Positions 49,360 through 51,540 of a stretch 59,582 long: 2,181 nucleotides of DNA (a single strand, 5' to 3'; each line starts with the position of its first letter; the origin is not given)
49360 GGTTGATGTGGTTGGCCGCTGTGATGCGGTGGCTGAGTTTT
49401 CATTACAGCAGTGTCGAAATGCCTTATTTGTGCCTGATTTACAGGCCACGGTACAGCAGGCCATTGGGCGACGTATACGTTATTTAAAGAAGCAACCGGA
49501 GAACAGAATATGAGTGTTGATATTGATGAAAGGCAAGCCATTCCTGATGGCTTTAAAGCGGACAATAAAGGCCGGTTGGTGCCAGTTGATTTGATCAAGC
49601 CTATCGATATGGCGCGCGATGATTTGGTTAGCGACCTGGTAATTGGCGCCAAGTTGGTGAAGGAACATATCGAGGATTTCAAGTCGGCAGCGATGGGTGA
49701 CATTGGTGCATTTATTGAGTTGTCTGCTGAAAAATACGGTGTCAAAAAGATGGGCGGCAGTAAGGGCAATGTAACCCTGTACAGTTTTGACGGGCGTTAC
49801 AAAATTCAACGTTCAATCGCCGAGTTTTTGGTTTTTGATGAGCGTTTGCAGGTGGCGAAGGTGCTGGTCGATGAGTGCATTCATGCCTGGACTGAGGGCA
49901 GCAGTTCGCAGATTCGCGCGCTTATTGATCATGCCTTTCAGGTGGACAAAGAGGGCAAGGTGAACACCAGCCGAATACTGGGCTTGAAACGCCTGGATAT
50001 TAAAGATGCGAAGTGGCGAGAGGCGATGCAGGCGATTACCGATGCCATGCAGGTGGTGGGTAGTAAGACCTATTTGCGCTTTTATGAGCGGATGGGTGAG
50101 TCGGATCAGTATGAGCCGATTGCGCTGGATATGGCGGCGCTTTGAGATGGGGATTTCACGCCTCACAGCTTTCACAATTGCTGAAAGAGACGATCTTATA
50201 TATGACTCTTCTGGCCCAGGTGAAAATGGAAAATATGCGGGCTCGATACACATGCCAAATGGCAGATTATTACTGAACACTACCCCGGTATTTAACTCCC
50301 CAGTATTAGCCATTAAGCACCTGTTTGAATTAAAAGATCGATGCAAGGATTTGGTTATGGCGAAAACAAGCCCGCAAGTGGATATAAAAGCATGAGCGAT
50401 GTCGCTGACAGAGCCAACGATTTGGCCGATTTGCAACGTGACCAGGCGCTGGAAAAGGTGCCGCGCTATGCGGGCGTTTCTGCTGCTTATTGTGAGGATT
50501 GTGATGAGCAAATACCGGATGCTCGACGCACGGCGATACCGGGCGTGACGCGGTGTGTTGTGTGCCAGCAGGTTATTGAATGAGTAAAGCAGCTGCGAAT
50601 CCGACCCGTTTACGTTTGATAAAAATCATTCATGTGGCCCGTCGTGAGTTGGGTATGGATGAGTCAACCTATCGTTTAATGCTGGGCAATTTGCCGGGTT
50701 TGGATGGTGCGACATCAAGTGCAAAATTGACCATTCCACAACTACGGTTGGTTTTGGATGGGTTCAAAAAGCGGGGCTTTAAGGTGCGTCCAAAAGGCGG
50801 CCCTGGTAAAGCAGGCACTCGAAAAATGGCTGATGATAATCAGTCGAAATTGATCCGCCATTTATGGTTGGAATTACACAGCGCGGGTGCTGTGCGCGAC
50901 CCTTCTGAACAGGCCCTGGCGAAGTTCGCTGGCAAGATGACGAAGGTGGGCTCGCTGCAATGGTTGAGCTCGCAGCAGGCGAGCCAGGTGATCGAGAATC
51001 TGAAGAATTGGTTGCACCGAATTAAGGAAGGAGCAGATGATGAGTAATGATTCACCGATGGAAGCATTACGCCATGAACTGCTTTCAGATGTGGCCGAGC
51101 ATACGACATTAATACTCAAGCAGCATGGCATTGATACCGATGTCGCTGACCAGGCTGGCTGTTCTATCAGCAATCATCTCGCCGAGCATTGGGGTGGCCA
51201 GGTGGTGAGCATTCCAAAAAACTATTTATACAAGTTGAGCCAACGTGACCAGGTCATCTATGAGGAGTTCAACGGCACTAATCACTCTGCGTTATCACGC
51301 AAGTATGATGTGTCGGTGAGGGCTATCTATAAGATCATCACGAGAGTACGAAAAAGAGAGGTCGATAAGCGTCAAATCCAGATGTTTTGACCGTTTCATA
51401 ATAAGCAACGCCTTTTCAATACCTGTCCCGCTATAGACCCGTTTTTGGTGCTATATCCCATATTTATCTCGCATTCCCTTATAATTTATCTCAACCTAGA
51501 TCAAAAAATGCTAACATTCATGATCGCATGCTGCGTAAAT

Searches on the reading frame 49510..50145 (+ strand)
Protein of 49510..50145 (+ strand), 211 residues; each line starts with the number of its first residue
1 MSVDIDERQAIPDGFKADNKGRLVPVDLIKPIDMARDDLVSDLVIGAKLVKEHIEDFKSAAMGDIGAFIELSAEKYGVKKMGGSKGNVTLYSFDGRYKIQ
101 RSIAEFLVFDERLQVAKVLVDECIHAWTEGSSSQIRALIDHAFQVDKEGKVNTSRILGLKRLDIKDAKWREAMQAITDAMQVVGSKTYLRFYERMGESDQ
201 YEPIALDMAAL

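Call 41: search_protein_families(library=pfam, proteins=[window:49510-50145:+], max_evalue=0.01)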
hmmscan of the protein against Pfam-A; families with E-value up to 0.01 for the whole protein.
window:49510-50145:+ (211 aa): 1 family
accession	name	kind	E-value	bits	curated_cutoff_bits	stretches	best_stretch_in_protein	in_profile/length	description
PF11363.13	DUF3164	-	1.5e-83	279.6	23.7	1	16-209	2-193/194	Protein of unknown function (DUF3164)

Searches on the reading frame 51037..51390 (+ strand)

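Call 41: search_protein_families(library=pfam, proteins=[window:51037-51390:+], max_evalue=0.01)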
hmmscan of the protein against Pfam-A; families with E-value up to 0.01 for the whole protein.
window:51037-51390:+ (117 aa): 1 family
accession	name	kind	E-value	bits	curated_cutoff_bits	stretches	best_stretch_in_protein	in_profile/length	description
PF08765.17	Mor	-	7.9e-38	129.2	24.9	1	12-116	3-107/107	Mor transcription activator family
